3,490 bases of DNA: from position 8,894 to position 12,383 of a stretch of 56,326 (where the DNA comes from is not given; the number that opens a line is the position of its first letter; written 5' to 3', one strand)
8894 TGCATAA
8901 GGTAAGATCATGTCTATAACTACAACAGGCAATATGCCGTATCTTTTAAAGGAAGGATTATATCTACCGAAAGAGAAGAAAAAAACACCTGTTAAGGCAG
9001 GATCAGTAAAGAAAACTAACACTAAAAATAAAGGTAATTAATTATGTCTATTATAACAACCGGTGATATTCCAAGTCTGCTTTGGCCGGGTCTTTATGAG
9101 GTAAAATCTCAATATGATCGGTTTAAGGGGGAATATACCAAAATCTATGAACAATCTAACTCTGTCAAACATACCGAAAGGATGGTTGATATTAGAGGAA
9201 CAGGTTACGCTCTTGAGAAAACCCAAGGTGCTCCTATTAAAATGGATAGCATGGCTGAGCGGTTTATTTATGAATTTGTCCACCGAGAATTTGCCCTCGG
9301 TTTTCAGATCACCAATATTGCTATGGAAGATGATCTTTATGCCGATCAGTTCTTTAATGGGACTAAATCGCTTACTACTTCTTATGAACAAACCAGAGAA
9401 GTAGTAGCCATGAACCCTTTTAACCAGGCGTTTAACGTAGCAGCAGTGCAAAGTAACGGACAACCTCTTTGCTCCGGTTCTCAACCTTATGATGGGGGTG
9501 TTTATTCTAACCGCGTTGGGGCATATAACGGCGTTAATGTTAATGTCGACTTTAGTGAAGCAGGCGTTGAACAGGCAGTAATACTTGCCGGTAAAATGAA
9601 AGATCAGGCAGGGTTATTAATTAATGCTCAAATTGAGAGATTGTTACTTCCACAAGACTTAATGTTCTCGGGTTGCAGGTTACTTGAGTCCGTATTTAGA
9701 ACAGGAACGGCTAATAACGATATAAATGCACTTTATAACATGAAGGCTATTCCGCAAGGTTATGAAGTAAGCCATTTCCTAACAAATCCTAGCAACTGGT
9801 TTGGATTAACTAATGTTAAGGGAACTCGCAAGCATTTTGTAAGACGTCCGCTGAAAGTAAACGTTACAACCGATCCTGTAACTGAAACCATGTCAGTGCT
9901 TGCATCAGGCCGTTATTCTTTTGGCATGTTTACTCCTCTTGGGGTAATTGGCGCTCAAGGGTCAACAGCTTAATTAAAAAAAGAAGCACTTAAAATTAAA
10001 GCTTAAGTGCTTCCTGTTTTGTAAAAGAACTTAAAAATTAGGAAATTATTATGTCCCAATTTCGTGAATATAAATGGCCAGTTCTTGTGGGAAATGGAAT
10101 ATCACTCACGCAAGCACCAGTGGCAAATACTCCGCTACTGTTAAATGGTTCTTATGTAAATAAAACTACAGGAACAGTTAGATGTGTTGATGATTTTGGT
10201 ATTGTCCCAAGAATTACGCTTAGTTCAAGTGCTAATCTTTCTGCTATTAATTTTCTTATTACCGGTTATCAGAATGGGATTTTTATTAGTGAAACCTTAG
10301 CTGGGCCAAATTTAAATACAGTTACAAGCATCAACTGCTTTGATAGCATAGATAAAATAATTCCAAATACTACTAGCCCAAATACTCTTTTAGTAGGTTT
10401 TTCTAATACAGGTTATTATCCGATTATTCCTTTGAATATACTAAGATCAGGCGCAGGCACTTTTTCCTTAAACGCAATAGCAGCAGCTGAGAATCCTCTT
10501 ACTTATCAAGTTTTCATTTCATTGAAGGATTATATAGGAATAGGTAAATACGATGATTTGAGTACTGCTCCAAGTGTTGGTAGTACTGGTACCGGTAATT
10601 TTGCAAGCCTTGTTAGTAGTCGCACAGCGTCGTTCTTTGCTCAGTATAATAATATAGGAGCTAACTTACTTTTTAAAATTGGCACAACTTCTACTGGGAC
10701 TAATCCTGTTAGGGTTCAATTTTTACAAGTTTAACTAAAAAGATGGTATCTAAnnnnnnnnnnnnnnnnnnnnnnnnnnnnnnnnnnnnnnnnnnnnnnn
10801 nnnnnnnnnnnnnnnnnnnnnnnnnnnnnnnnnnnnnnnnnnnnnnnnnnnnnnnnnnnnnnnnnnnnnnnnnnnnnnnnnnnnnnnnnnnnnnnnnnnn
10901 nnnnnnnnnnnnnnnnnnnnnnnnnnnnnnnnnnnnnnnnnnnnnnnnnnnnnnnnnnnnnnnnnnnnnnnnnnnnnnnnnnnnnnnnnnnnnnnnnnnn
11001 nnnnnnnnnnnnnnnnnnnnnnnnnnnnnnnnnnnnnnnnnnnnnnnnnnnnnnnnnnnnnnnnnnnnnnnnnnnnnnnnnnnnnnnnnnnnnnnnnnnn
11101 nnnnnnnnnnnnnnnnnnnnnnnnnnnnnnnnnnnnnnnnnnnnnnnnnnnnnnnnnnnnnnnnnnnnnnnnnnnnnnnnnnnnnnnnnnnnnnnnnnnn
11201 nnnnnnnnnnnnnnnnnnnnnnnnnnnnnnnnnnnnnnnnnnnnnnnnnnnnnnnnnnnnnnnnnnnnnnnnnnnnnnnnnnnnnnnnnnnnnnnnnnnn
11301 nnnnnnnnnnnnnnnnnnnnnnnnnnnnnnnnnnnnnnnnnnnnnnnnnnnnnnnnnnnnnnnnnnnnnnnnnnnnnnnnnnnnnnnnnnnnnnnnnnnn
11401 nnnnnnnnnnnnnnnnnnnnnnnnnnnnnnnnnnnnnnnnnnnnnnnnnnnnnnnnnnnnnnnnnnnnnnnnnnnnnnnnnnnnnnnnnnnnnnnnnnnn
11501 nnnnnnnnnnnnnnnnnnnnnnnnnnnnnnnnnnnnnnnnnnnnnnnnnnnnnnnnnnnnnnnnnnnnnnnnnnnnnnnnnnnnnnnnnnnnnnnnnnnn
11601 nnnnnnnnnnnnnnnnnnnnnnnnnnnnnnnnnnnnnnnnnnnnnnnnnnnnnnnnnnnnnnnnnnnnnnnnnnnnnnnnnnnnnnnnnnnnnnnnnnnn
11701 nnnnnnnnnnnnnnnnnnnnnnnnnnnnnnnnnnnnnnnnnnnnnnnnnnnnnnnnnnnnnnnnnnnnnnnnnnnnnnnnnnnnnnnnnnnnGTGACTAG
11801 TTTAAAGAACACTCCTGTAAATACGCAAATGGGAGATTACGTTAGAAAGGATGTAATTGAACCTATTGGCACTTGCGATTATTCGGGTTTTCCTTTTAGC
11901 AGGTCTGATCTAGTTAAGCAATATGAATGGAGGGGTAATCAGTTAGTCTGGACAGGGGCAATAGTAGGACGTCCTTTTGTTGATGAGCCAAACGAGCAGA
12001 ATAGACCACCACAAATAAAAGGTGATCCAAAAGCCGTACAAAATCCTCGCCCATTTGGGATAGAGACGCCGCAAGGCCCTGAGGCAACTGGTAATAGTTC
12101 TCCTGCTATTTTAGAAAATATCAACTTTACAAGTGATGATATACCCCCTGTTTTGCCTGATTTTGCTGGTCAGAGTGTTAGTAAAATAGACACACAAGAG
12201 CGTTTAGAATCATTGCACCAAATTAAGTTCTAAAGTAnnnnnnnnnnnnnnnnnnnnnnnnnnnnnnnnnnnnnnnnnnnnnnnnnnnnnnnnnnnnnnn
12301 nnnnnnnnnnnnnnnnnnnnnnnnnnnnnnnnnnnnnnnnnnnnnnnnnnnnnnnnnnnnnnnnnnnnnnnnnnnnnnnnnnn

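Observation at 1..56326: Window closes into a ~56.3-kb circle that looks like a podovirus-type phage-plasmid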

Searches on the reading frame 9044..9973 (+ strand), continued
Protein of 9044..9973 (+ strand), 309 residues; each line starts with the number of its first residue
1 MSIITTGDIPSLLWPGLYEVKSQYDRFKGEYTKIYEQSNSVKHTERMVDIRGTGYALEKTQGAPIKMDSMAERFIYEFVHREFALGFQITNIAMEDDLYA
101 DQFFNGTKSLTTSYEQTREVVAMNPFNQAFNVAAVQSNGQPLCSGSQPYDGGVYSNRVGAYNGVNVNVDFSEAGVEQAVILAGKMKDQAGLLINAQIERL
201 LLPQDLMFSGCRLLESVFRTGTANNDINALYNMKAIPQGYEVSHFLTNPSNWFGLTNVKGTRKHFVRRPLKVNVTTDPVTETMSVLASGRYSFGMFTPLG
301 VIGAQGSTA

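Call 43: find_related_loci(query=A1, collection=genome_contigs, flank=10000)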
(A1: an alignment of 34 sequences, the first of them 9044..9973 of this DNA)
Query A1 (309 aa) in genome_contigs; peptide patterns used: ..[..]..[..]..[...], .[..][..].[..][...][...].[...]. (x = any residue, [..] = any of these).
571 stretches matched a pattern; 147 encode a relative of the query (tblastn E <= 1e-3); the best 80 are kept; 80 distinct loci.
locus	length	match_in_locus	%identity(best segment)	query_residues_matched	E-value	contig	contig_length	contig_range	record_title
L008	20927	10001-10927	98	1-309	0e+0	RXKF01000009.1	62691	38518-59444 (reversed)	MAG: Rickettsiales bacterium isolate AWTP1-34 sample_33_scaffold_64, whole genome shotgun sequence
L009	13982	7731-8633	42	3-306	3e-74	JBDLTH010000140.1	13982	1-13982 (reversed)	MAG: Bacteroidota bacterium isolate lajara_2019_sw_WHONDRS-S19S_0034_B_bin.4 scaffold_81958, whole genome shotgun sequen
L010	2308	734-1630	40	4-307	2e-62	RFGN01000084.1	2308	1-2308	MAG: Gammaproteobacteria bacterium isolate J025 k99_100130, whole genome shotgun sequence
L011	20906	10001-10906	38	1-307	3e-57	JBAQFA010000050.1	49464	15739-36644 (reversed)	MAG: Candidatus Magasanikiibacteriota bacterium isolate MFD12003_ilm_asm_bin64 k127_208342, whole genome shotgun sequenc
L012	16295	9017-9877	37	1-294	6e-57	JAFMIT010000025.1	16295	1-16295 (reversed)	MAG: Actinomycetota bacterium isolate DEBay_Sum019D_L_G_102 NODE_3374_length_16295_cov_6.992426, whole genome shotgun se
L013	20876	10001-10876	38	13-308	2e-57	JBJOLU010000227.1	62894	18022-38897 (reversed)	MAG: Bacteroidota bacterium isolate tombigeeriver_2019_sw_WHONDRS-S19S_0020_B_bin.46 scaffold_2643972, whole genome shot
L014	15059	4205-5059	38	3-293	1e-55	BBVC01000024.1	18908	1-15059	Caedibacter varicaedens DNA, contig: Cva_contig000024, whole genome shotgun sequence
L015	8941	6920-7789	38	13-307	2e-55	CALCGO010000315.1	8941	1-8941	MAG TPA_asm: uncultured Rhodobacterales bacterium isolate ERR2206795_bin.36_CONCOCT_v1.1_MAG genome assembly, contig: ER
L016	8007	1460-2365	36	1-307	3e-54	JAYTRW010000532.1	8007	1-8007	MAG: Methylotenera sp. isolate GFS_4863 GFS_4863_532, whole genome shotgun sequence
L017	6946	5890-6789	37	4-308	6e-54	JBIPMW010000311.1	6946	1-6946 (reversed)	MAG: Crocinitomicaceae bacterium isolate ME2017-07-18_3300034272_group7_bin207 Rohwer_bin786_scaffold_10614_c1, whole ge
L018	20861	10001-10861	33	2-294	9e-54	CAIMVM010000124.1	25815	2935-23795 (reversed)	MAG: uncultured proteobacterium isolate ErkenSummer_bin-3819 genome assembly, contig: bin-3819:124/372, whole genome sho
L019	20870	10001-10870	37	13-307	8e-54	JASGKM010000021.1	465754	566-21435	MAG: Pseudomonas sp. isolate 5N591 JMF-2111-06-0005.ont.bin.591_20, whole genome shotgun sequence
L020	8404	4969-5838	38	13-307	9e-54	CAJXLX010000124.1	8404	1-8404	MAG TPA_asm: uncultured Rhodothermaceae bacterium isolate SRR4030052_bin.23_MetaBAT_v2.12.1_MAG genome assembly, contig:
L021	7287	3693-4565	38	13-308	1e-53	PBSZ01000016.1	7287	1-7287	MAG: Cellvibrionales bacterium isolate NP74 38073, whole genome shotgun sequence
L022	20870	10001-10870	37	13-306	1e-52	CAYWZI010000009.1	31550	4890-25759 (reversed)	MAG TPA_asm: uncultured Microbacteriaceae bacterium isolate SRP319275_co3_96 genome assembly, contig: NODE_1696_length_3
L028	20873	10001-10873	38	13-307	7e-52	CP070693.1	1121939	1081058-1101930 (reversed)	MAG: Dehalococcoidia bacterium isolate bin61 chromosome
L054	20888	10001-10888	36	4-303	1e-49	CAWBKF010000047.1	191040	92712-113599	MAG: uncultured Alphaproteobacteria bacterium isolate MFD03044.bin.2.74 genome assembly, contig: contig_53912, whole gen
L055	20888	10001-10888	36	4-303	1e-49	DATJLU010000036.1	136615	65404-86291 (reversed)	MAG TPA_asm: Stellaceae bacterium isolate SMAG_U14817 k141_1643233, whole genome shotgun sequence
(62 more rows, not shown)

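Call 46: predict_structure(alignment_id=A1)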
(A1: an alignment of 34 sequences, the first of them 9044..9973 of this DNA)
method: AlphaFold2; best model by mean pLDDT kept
length: 309 residues; sequences in the alignment: 34
mean_pLDDT: 83.1   pTM: 0.77
mean pLDDT of the five models: 83.1, 82.4, 79.3, 78.3, 72.7
residues with pLDDT >= 90: 124; 70-90: 142; 50-70: 22; < 50: 21
segments of 3 or more residues with pLDDT < 50: 1-10, 12-21
pLDDT, mean of each block of 10 residues (from residue 1): 40 48 72 91 89 85 82 89 84 70 80 89 94 90 92 91 84 90 91 92 91 74 64 84 92 93 92 84 85 92 83
secondary structure, 60 per line:
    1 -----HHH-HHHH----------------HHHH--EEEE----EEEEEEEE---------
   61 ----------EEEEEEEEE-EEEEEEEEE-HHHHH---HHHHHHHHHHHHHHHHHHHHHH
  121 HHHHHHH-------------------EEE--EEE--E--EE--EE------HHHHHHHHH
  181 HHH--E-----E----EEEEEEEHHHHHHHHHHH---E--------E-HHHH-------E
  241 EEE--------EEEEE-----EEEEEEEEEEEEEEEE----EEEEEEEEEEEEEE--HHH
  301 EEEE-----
elements in order: H10-13 H30-33 E36-39 E44-51 E71-79 E81-89 H91-95 H99-127 E147-149 E152-154 H172-183 E197-203 H204-214 H229-232 E240-243 E252-256 E262-277 E282-295 E301-304

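Call 52: fold_search(model_id=the predicted structure, library=pdb)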
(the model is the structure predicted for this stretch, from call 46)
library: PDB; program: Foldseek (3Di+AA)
matches with E <= 10: 842; with E <= 0.001: 364
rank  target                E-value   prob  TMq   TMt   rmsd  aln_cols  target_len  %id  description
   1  9lbm_A                9.1e-13  1.00  0.56  0.60   9.5       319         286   14  Cryo-EM structure of bacteriophage phiXacJX1 capsid (released 2025-05-07)
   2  9ous_A                1.6e-12  1.00  0.58  0.63   6.4       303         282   12  D3 Virion icos (released 2026-03-11)
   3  2fs3_A                5.4e-12  1.00  0.57  0.62   6.9       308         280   12  Bacteriophage HK97 K169Y Head I (released 2006-02-07)
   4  2fs3_F                5.4e-12  1.00  0.55  0.63   6.4       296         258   13  Bacteriophage HK97 K169Y Head I (released 2006-02-07)
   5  1ohg_A                1.4e-11  1.00  0.57  0.62   6.3       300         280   12  STRUCTURE OF THE DSDNA BACTERIOPHAGE HK97 MATURE EMPTY CAPSID (released 2003-12-11)
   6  2ft1_F                1.4e-11  1.00  0.52  0.60   6.8       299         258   12  Bacteriophage HK97 Head II (released 2006-02-07)
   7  9ocb_C                2.0e-11  1.00  0.59  0.59   6.3       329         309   13  Sf11 capsid Icosahedral Reconstruction (released 2025-11-12)
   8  2ft1_G                2.2e-11  1.00  0.51  0.59   7.7       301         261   11  Bacteriophage HK97 Head II (released 2006-02-07)
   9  9ocb_A                2.2e-11  1.00  0.55  0.54   6.2       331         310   12  Sf11 capsid Icosahedral Reconstruction (released 2025-11-12)
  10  9m66_A                4.1e-11  1.00  0.58  0.66   6.7       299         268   13  Cryo-EM structure of bacteriophage NF5 capsid (released 2025-12-17)
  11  8cfa_E                5.6e-11  1.00  0.45  0.55   8.5       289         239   11  HK97 Prohead II as part of a DNA packaging complex (released 2023-05-24)
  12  8cfa_D                6.3e-11  1.00  0.45  0.56   8.1       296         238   10  HK97 Prohead II as part of a DNA packaging complex (released 2023-05-24)
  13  5tjt_A                8.6e-11  1.00  0.56  0.58   6.9       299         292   12  T5 bacteriophage major capsid protein - one PB8 hexon (released 2017-02-22)
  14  2fte_F                8.6e-11  1.00  0.53  0.60   6.9       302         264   12  Bacteriophage HK97 Expansion Intermediate IV (released 2006-02-07)
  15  2gp1_A                9.7e-11  1.00  0.48  0.56   7.3       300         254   10  Bacteriophage HK97 Prohead II crystal structure (released 2006-05-02)
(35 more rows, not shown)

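Call 74: list_cluster_members(proteins=[window:9044-9973:+, window:133-1716:+, window:17718-19406:+, window:44234-45562:+, window:47689-48291:+, window:42938-44218:+, window:32716-33747:+])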
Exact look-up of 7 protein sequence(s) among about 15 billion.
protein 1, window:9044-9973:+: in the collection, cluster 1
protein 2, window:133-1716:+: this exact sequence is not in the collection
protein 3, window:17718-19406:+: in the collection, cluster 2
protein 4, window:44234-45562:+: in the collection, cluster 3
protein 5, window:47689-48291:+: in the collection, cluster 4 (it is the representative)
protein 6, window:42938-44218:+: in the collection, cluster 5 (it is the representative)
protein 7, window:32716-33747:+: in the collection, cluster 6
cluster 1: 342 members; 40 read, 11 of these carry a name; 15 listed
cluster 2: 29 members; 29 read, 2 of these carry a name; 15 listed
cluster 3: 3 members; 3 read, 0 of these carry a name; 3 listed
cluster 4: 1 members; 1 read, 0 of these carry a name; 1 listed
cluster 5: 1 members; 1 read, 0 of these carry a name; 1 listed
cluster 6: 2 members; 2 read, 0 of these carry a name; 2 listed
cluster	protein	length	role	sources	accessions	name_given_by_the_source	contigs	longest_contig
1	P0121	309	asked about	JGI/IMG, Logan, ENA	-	-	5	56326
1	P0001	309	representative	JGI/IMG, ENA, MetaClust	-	\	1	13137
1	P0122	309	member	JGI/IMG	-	hypothetical protein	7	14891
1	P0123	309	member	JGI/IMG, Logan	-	hypothetical protein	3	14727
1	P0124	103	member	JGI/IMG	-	hypothetical protein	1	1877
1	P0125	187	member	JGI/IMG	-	hypothetical protein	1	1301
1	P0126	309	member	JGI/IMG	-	hypothetical protein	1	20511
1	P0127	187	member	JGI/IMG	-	hypothetical protein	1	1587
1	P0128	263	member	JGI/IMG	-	hypothetical protein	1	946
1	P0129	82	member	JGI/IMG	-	hypothetical protein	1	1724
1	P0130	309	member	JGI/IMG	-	hypothetical protein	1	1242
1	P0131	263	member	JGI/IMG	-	hypothetical protein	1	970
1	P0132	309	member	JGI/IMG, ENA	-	-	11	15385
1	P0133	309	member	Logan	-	-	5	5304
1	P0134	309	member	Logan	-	-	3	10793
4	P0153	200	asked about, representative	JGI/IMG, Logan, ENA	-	-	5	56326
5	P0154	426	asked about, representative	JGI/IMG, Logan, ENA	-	-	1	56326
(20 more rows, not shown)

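Call 75: find_encoding_contigs(protein=P0154, flank=1000, max_places=4)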
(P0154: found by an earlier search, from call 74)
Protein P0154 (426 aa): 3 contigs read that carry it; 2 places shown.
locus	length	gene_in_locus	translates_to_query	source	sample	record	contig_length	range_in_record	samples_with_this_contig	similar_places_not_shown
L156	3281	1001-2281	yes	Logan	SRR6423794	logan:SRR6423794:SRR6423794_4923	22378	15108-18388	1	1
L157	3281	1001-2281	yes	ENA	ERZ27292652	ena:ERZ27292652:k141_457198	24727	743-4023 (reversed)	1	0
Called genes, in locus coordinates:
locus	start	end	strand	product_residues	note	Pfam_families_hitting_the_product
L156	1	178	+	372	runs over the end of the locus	PF05063:MT-A70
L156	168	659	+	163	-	-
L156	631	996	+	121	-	-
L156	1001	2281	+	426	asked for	-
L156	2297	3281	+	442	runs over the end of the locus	PF20307:divDNAB (faint), PF13481:AAA_25, PF03796:DnaB_C, PF06745:ATPase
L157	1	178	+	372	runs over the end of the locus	PF05063:MT-A70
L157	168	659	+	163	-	-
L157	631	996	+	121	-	-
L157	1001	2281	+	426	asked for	-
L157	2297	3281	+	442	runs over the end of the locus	PF20307:divDNAB (faint), PF13481:AAA_25, PF03796:DnaB_C, PF06745:ATPase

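Call 76: find_encoding_contigs(protein=P0153, flank=10000, max_places=6)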
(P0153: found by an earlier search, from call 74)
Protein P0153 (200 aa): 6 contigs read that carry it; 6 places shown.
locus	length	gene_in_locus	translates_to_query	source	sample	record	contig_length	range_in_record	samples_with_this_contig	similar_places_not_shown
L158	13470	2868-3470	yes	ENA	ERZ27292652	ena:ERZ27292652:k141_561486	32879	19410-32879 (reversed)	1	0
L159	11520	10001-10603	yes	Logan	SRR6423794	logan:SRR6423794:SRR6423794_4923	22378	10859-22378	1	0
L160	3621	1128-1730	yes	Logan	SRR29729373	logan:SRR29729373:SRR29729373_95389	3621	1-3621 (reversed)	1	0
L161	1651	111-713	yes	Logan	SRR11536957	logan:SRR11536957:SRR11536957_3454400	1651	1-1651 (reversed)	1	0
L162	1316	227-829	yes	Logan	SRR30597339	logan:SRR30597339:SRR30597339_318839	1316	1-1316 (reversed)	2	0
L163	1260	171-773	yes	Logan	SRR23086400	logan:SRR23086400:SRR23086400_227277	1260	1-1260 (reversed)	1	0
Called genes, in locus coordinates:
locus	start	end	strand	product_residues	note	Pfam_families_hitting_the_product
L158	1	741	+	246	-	?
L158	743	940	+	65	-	-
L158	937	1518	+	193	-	-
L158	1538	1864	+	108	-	-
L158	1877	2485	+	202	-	-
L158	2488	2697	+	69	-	-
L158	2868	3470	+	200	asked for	PF01656:CbiA, PF10609:ParA (weak), PF13614:AAA_31 (weak)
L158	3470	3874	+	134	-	-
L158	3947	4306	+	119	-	-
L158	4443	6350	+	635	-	PF01926:MMR_HSR1 (faint)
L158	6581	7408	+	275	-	PF07719:TPR_2 (faint), PF13414:TPR_11 (faint), PF13432:TPR_16 (faint)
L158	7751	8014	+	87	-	-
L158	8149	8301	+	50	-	-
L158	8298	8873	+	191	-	-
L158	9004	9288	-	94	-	PF00216:Bac_DNA_binding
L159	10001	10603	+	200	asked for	PF01656:CbiA, PF10609:ParA (weak), PF13614:AAA_31 (weak)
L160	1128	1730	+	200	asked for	PF01656:CbiA, PF10609:ParA (weak), PF13614:AAA_31 (weak)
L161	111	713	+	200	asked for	PF01656:CbiA, PF10609:ParA (weak), PF13614:AAA_31 (weak)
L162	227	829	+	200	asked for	PF01656:CbiA, PF10609:ParA (weak), PF13614:AAA_31 (weak)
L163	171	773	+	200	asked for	PF01656:CbiA, PF10609:ParA (weak), PF13614:AAA_31 (weak)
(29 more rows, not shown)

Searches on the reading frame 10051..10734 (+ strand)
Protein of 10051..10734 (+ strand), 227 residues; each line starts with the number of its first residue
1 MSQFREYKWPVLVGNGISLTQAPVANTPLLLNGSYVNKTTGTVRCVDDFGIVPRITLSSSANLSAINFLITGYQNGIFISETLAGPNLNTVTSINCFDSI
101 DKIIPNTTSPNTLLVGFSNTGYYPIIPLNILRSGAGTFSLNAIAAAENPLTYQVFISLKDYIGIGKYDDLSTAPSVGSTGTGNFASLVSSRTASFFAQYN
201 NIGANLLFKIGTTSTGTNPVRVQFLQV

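Call 22: search_protein_families(library=pfam, max_evalue=0.01, proteins=[window:10051-10734:+])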
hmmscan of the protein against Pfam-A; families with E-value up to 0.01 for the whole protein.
window:10051-10734:+ (227 aa): 0 families

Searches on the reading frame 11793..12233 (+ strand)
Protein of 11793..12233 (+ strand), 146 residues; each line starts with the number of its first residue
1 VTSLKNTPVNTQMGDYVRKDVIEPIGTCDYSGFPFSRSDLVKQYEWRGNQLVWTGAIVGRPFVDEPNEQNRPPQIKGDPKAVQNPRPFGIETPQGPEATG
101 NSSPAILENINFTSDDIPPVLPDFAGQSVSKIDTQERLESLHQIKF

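Call 84: search_protein_families(library=pfam, max_evalue=0.01, proteins=[window:11793-12233:+])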
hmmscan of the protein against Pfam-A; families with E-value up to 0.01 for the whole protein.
window:11793-12233:+ (146 aa): 0 families
